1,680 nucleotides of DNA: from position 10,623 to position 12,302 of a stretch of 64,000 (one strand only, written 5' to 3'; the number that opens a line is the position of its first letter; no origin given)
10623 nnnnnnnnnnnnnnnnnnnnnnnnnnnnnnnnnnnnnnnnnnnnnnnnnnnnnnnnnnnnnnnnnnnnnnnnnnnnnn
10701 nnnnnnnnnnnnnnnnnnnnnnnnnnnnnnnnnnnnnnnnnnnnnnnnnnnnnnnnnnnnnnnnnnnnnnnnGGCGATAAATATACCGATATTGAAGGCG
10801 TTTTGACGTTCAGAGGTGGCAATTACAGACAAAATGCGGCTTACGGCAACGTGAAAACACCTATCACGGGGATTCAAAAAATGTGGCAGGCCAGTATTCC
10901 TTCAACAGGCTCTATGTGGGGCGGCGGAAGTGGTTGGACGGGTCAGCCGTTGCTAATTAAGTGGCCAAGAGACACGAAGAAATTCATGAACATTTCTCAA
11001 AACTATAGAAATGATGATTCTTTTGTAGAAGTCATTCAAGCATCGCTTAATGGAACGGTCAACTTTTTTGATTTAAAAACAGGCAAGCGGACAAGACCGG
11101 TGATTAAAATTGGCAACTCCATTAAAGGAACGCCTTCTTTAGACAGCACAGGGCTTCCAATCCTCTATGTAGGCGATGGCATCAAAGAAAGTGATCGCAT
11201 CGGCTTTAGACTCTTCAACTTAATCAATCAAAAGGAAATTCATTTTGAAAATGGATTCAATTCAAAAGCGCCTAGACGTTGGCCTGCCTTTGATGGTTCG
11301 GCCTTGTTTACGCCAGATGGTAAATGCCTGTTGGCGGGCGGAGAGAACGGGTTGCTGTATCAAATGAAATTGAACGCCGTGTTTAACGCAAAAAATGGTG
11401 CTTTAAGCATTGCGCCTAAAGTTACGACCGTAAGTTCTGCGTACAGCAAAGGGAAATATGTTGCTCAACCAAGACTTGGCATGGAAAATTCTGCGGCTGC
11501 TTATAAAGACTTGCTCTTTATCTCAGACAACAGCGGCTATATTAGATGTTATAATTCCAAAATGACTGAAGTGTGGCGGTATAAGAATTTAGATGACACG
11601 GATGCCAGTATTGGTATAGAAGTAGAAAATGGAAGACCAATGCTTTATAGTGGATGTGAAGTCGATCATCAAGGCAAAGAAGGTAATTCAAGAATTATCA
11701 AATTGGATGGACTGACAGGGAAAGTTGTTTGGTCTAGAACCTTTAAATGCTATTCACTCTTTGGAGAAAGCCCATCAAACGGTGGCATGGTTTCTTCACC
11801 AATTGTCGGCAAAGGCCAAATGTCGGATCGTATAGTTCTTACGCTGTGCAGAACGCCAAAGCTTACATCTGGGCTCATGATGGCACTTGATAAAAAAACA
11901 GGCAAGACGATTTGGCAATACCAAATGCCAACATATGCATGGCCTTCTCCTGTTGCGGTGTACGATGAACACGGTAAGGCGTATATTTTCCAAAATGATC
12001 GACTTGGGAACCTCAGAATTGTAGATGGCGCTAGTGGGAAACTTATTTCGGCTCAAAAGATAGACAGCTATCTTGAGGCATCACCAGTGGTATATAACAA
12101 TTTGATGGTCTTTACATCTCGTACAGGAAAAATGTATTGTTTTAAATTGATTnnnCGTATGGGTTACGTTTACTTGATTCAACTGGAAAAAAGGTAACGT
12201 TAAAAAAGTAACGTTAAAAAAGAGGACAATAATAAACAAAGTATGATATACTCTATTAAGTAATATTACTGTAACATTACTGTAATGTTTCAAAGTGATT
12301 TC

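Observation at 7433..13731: Peptidoglycan-remodelling gene cluster: beta-lactamase-like hydrolase, VanY-type DD-carboxypeptidase translationally coupled to a giant propeller protein, and a WalR-box-fronted M23/LysM endopeptidase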

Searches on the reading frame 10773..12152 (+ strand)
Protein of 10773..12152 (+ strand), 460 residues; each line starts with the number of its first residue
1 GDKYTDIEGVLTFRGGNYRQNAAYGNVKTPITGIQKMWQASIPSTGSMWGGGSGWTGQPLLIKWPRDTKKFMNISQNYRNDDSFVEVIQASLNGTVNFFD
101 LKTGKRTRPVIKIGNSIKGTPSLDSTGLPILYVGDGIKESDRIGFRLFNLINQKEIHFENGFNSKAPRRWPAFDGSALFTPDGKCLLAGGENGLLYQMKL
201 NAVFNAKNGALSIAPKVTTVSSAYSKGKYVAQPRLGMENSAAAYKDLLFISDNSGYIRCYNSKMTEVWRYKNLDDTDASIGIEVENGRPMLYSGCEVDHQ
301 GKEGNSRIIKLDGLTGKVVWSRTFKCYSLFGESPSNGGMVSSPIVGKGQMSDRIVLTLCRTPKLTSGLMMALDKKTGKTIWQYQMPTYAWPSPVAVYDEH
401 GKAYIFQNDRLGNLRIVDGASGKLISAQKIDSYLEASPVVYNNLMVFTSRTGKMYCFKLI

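Call 32: predict_structure(alignment_id=A2)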
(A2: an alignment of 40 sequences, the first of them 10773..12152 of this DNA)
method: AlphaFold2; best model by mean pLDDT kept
length: 460 residues; sequences in the alignment: 40
mean_pLDDT: 92.5   pTM: 0.93
mean pLDDT of the five models: 92.5, 92.4, 91.7, 91.4, 89.0
residues with pLDDT >= 90: 382; 70-90: 58; 50-70: 12; < 50: 8
segments of 3 or more residues with pLDDT < 50: 226-231
pLDDT, mean of each block of 10 residues (from residue 1): 82 94 93 96 74 89 94 94 96 95 97 92 96 92 95 96 90 94 94 95 94 96 60 77 95 93 95 91 96 93 95 98 93 79 96 97 96 98 96 96 96 96 97 93 96 95
secondary structure, 60 per line:
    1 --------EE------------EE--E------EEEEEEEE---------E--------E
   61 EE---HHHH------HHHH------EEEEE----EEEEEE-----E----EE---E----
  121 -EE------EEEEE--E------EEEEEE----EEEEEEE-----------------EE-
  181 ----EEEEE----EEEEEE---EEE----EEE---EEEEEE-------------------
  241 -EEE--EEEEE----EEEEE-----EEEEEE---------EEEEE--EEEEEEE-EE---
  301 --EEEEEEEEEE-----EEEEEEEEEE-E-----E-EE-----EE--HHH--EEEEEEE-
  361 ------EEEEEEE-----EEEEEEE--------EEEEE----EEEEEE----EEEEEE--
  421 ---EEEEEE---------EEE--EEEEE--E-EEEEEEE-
elements in order: E34-41 E60-62 H66-69 H76-79 E86-90 E95-100 E130-134 E144-149 E154-160 E185-189 E194-199 E203-205 E210-212 E216-221 E242-244 E247-251 E256-260 E266-271 E281-285 E288-294 E303-312 E318-327 E353-359 E367-373 E379-385 E394-398 E403-408 E413-418 E424-429 E439-441 E444-448 E453-459
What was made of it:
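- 10776..12152 (+): C-terminal PQQ-like propeller, probably eight-bladed, which defines the conserved family. Near-invariant residues are R388, R393, Q432, E460, R482, N566, Y570, S614, D648 and Y666. AF2 pLDDT 92.5 (call 32).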

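Call 34: fold_search(model_id=the predicted structure, library=pdb)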
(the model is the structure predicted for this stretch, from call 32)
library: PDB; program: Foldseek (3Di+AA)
matches with E <= 10: 1711; with E <= 0.001: 1409
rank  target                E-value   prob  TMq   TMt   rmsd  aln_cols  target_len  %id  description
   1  6tjh_A                1.8e-17  1.00  0.55  0.68   7.5       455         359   16  Crystal structure of the computationally designed Cake9 protein (released 2020-05-06)
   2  6l8a_F                2.5e-17  1.00  0.61  0.61   8.6       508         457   16  Tetrathionate hydrolase from Acidithiobacillus ferrooxidans (released 2020-11-11)
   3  6tjg                  8.1e-17  1.00  0.61  0.86   4.9       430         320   16  Crystal structure of the computationally designed Cake8 protein (released 2020-05-06)
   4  6l8a_D                8.5e-17  1.00  0.60  0.60   8.3       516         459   15  Tetrathionate hydrolase from Acidithiobacillus ferrooxidans (released 2020-11-11)
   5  6l8a_A                1.0e-16  1.00  0.62  0.63   5.6       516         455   15  Tetrathionate hydrolase from Acidithiobacillus ferrooxidans (released 2020-11-11)
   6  6l8a_E                2.4e-16  1.00  0.59  0.60  11.7       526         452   15  Tetrathionate hydrolase from Acidithiobacillus ferrooxidans (released 2020-11-11)
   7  7cqy_D                2.5e-16  1.00  0.62  0.61   8.6       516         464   16  Tetrathionate hydrolase from Acidithiobacillus ferrooxidans mutant - D325N (released 2021-01-27)
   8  6l8a_B                2.9e-16  1.00  0.59  0.59   6.8       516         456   16  Tetrathionate hydrolase from Acidithiobacillus ferrooxidans (released 2020-11-11)
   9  6tji_A                3.7e-16  1.00  0.53  0.66   7.4       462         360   17  Crystal structure of the computationally designed Cake10 protein (released 2020-05-06)
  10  7cqy_F                4.1e-16  1.00  0.61  0.63   8.2       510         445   16  Tetrathionate hydrolase from Acidithiobacillus ferrooxidans mutant - D325N (released 2021-01-27)
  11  7cqy_A                4.8e-16  1.00  0.60  0.65   7.7       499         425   16  Tetrathionate hydrolase from Acidithiobacillus ferrooxidans mutant - D325N (released 2021-01-27)
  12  9a3d_MODEL_1_A        1.0e-15  1.00  0.58  0.68   6.8       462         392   16  Model of E. coli BamB by in-cell photo-crosslinking MS and deep learning (released 2023-02-24)
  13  7cqy_B                1.6e-15  1.00  0.58  0.61   8.0       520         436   16  Tetrathionate hydrolase from Acidithiobacillus ferrooxidans mutant - D325N (released 2021-01-27)
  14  7cqy_E                1.8e-15  1.00  0.60  0.61   8.7       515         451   15  Tetrathionate hydrolase from Acidithiobacillus ferrooxidans mutant - D325N (released 2021-01-27)
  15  6l8a_C                2.0e-15  1.00  0.59  0.63   6.8       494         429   15  Tetrathionate hydrolase from Acidithiobacillus ferrooxidans (released 2020-11-11)
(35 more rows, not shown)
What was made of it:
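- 10776..12152 (+): Foldseek matches 8-bladed designer proteins, tetrathionate hydrolase and BamB (call 34).
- The top natural structural match, tetrathionate hydrolase, is one (call 34). The best natural fold match is tetrathionate hydrolase, a cofactor-less propeller enzyme (call 34).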

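Call 72: search_protein_representatives(protein=window:10773-12152:+)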
Query: 460 residues. Proteins with E-value up to 0.001 (for the whole library): 1445; up to 1e-10: 596; up to 1e-30: 335. The best 150 are listed.
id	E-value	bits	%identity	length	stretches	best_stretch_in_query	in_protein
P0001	0.0e+00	1031.2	97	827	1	1-460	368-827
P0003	4.1e-174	595.8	57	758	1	4-459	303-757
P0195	8.4e-161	551.9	53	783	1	7-459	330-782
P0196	3.8e-154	530.0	50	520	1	2-458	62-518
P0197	1.0e-135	469.2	47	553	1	4-459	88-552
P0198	8.8e-110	383.7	41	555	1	3-458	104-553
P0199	5.3e-106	371.2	41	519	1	2-455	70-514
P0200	1.5e-105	369.8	39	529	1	3-456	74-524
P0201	8.6e-105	367.2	40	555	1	4-459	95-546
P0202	1.9e-103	362.8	42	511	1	4-454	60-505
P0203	8.6e-100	350.8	41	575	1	3-455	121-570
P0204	4.6e-98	345.1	40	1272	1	1-459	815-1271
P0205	6.0e-97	341.4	39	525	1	3-459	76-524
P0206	8.6e-97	340.9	39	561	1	3-459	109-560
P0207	3.0e-96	339.1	39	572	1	3-458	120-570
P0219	3.6e-88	312.4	41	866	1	1-458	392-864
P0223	1.2e-87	310.7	37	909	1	5-457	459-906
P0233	1.7e-82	293.8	36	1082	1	2-459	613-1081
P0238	3.0e-81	289.6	38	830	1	4-458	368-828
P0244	2.3e-80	286.7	38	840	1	3-455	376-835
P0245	4.3e-80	285.8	36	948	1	1-452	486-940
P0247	7.5e-80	285.0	35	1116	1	2-459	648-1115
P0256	1.9e-78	280.4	37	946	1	3-458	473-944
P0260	9.0e-78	278.2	36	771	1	3-459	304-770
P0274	6.4e-74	265.5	36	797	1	8-449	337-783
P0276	3.4e-73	263.1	34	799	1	5-454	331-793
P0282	2.8e-71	256.8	36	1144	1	3-459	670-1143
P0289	3.2e-70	253.3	34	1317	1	9-448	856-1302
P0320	3.8e-65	236.5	34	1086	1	9-457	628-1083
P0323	1.0e-64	235.1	33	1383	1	6-453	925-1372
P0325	2.1e-64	234.1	35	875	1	1-453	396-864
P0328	6.4e-64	232.5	36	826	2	141-449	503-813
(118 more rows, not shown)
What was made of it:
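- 10776..12152 (+): Family census (call 72).
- The propeller is always C-terminal in the best 150 of 335 strong representatives (call 72).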

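Call 73: search_protein_families(library=pfam, proteins=[P0204, P0233, P0247, P0282, P0289, P0323, P0219, P0223], max_evalue=0.0001)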
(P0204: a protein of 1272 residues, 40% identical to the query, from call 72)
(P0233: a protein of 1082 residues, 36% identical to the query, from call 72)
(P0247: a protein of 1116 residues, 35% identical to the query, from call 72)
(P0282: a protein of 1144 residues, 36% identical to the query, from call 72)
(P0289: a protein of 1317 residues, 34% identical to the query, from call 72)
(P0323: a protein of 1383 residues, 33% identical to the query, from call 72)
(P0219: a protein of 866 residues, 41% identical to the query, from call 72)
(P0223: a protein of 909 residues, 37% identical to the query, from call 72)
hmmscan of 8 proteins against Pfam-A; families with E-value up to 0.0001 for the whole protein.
P0204 (1272 aa): 2 families
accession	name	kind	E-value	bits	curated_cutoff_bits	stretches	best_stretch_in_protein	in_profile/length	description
PF13570.13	Beta-prop_ACSF4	-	2.3e-16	60.5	133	1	1127-1270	199-328/329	Beta-alanine-activating enzyme, beta-propeller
PF13360.13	PQQ_2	-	7.6e-10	39.3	27.6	1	1178-1268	2-87/233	Outer membrane protein assembly factor BamB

P0233 (1082 aa): 2 families
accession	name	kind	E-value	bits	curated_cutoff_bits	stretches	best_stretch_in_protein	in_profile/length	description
PF13570.13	Beta-prop_ACSF4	-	2.8e-16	60.3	133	1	988-1081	235-329/329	Beta-alanine-activating enzyme, beta-propeller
PF13360.13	PQQ_2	-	2.4e-08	34.4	27.6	0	988-1080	2-89/233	Outer membrane protein assembly factor BamB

P0247 (1116 aa): 2 families
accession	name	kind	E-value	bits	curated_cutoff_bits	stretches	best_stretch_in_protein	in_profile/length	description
PF13570.13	Beta-prop_ACSF4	-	5.4e-16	59.3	133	1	1020-1115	233-329/329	Beta-alanine-activating enzyme, beta-propeller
PF13360.13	PQQ_2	-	1e-06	29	27.6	0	898-1041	34-146/233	Outer membrane protein assembly factor BamB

P0282 (1144 aa): 3 families
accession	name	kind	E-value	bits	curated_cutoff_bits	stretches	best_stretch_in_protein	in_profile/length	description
PF13570.13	Beta-prop_ACSF4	-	4.4e-16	59.6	133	1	1049-1133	236-321/329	Beta-alanine-activating enzyme, beta-propeller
PF13360.13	PQQ_2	-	1.2e-11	45.1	27.6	0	1049-1133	3-82/233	Outer membrane protein assembly factor BamB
PF01011.28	PQQ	-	8.3e-06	25.2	26.7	0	912-1012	471-579/595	Glucose/ethanol/alcohol dehydrogenase, beta-propeller domain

P0289 (1317 aa): 2 families
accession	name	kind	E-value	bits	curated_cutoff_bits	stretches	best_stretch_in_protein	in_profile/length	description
PF13570.13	Beta-prop_ACSF4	-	8.9e-18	65.2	133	1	1170-1303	201-319/329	Beta-alanine-activating enzyme, beta-propeller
PF13360.13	PQQ_2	-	1.2e-10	41.9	27.6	1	1221-1309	3-86/233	Outer membrane protein assembly factor BamB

P0323 (1383 aa): 2 families
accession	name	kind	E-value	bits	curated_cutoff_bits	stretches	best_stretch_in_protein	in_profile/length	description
PF13570.13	Beta-prop_ACSF4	-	6.4e-18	65.7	133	2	1238-1369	202-319/329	Beta-alanine-activating enzyme, beta-propeller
PF13360.13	PQQ_2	-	1.4e-11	44.9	27.6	1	1287-1370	3-81/233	Outer membrane protein assembly factor BamB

P0219 (866 aa): 4 families
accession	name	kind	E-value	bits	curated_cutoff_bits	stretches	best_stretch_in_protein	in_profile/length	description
PF13354.11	Beta-lactamase2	-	2.6e-19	69.8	22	1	111-310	2-213/214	Beta-lactamase enzyme family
PF13570.13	Beta-prop_ACSF4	-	2.4e-11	44.1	133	0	791-865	7-78/329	Beta-alanine-activating enzyme, beta-propeller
PF13360.13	PQQ_2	-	5e-11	43.1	27.6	0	768-860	83-181/233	Outer membrane protein assembly factor BamB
PF01011.28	PQQ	-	2.3e-06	27.1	26.7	0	768-805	558-595/595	Glucose/ethanol/alcohol dehydrogenase, beta-propeller domain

P0223 (909 aa): 2 families
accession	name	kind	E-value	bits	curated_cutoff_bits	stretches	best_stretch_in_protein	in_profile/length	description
PF13360.13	PQQ_2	-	1.7e-13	51.2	27.6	2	687-834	24-146/233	Outer membrane protein assembly factor BamB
PF13570.13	Beta-prop_ACSF4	-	2.6e-12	47.2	133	1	815-907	235-328/329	Beta-alanine-activating enzyme, beta-propeller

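Call 78: search_protein_families(library=pfam, proteins=[P0244, P0238, P0245, P0256, P0320, P0325, P0328, P0276, P0274, P0260], max_evalue=0.0001)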
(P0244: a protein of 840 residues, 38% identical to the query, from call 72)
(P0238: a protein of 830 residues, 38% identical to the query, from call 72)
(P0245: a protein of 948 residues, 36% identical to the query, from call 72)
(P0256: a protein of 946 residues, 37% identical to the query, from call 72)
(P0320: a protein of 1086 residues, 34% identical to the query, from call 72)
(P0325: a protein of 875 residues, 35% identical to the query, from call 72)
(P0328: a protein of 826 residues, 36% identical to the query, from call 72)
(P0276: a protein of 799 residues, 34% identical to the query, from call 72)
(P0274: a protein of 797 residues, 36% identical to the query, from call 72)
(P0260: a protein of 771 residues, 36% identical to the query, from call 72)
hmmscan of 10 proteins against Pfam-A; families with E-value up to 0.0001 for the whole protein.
P0244 (840 aa): 4 families
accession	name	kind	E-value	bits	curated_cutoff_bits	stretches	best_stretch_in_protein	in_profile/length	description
PF13354.11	Beta-lactamase2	-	2.6e-40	138.5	22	1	107-306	2-213/214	Beta-lactamase enzyme family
PF13570.13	Beta-prop_ACSF4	-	1e-13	51.8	133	1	770-839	7-78/329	Beta-alanine-activating enzyme, beta-propeller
PF13360.13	PQQ_2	-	1.3e-06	28.7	27.6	0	613-765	32-147/233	Outer membrane protein assembly factor BamB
PF01011.28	PQQ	-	4.1e-05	22.9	26.7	0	741-775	553-587/595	Glucose/ethanol/alcohol dehydrogenase, beta-propeller domain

P0238 (830 aa): 3 families
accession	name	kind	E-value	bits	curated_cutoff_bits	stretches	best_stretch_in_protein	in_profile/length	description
PF13354.11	Beta-lactamase2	-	6.6e-38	130.6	22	1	85-285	1-214/214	Beta-lactamase enzyme family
PF13570.13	Beta-prop_ACSF4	-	8.9e-12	45.5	133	0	684-819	76-319/329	Beta-alanine-activating enzyme, beta-propeller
PF13360.13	PQQ_2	-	7.8e-08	32.7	27.6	1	606-784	30-181/233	Outer membrane protein assembly factor BamB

P0245 (948 aa): 5 families
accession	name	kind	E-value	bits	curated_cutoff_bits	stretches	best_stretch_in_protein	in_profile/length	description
PF00768.25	Peptidase_S11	-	6.3e-30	104.8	27.6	1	29-263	9-238/239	D-alanyl-D-alanine carboxypeptidase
PF13570.13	Beta-prop_ACSF4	-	1.3e-15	58.1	133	1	853-945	234-327/329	Beta-alanine-activating enzyme, beta-propeller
PF13360.13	PQQ_2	-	9.3e-09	35.7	27.6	1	728-873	32-146/233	Outer membrane protein assembly factor BamB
PF13354.11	Beta-lactamase2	-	9.2e-07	28.9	22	1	40-194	7-169/214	Beta-lactamase enzyme family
PF01011.28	PQQ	-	1.1e-05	24.8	26.7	0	787-893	491-595/595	Glucose/ethanol/alcohol dehydrogenase, beta-propeller domain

P0256 (946 aa): 4 families
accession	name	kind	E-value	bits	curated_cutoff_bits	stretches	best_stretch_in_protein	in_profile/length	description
PF00768.25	Peptidase_S11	-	7.6e-49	166.8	27.6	1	32-271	10-238/239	D-alanyl-D-alanine carboxypeptidase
PF13570.13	Beta-prop_ACSF4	-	7.3e-17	62.2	133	1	852-944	235-328/329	Beta-alanine-activating enzyme, beta-propeller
PF13360.13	PQQ_2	-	3.8e-11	43.5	27.6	1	852-941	2-86/233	Outer membrane protein assembly factor BamB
PF13354.11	Beta-lactamase2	-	3.5e-10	40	22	1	37-188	2-149/214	Beta-lactamase enzyme family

P0320 (1086 aa): 2 families
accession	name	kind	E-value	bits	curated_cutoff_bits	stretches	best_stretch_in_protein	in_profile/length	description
PF13570.13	Beta-prop_ACSF4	-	1.2e-13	51.6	133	1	862-1084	51-242/329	Beta-alanine-activating enzyme, beta-propeller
PF13360.13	PQQ_2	-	3.2e-08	34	27.6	1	867-1041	30-186/233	Outer membrane protein assembly factor BamB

P0325 (875 aa): 3 families
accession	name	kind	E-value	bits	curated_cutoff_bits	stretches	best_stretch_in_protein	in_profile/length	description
PF13570.13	Beta-prop_ACSF4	-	1.2e-15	58.2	133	1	779-861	236-319/329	Beta-alanine-activating enzyme, beta-propeller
PF13360.13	PQQ_2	-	2.4e-09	37.7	27.6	0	779-863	3-82/233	Outer membrane protein assembly factor BamB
PF04886.17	PT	-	4.7e-05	23.3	26.2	0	182-201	11-30/36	PT disordered repeat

P0328 (826 aa): 4 families
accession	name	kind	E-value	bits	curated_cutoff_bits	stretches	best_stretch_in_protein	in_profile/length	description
PF13570.13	Beta-prop_ACSF4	-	8.3e-14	52.1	133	1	728-813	233-319/329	Beta-alanine-activating enzyme, beta-propeller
PF01471.23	PG_binding_1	-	2e-08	34.7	23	1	176-230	3-57/57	Putative peptidoglycan binding domain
PF13360.13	PQQ_2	-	1.3e-07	32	27.6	0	730-812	2-79/233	Outer membrane protein assembly factor BamB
PF01011.28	PQQ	-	7.6e-05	22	26.7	0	680-758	505-585/595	Glucose/ethanol/alcohol dehydrogenase, beta-propeller domain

P0276 (799 aa): 2 families
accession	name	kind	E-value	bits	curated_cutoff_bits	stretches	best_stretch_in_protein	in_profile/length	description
PF13570.13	Beta-prop_ACSF4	-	4.4e-16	59.6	133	2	576-664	52-129/329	Beta-alanine-activating enzyme, beta-propeller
PF13360.13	PQQ_2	-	1.4e-08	35.1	27.6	0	705-798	2-90/233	Outer membrane protein assembly factor BamB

P0274 (797 aa): 3 families
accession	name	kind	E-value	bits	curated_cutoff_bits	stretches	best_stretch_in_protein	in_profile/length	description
PF13570.13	Beta-prop_ACSF4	-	3.8e-17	63.1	133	1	650-785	76-194/329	Beta-alanine-activating enzyme, beta-propeller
PF13360.13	PQQ_2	-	9.8e-13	48.7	27.6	1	590-764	2-146/233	Outer membrane protein assembly factor BamB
PF01011.28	PQQ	-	3.1e-07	29.9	26.7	0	687-736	547-592/595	Glucose/ethanol/alcohol dehydrogenase, beta-propeller domain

P0260 (771 aa): 2 families
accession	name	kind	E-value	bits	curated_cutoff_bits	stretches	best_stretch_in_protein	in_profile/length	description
PF13570.13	Beta-prop_ACSF4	-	1.4e-14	54.7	133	1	677-770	235-329/329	Beta-alanine-activating enzyme, beta-propeller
PF13360.13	PQQ_2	-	9.9e-12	45.4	27.6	1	678-768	3-88/233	Outer membrane protein assembly factor BamB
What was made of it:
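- The repeated fusion to a catalytic peptidase domain and to a PG-binding domain is the typical pattern of an accessory or targeting domain (call 78).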
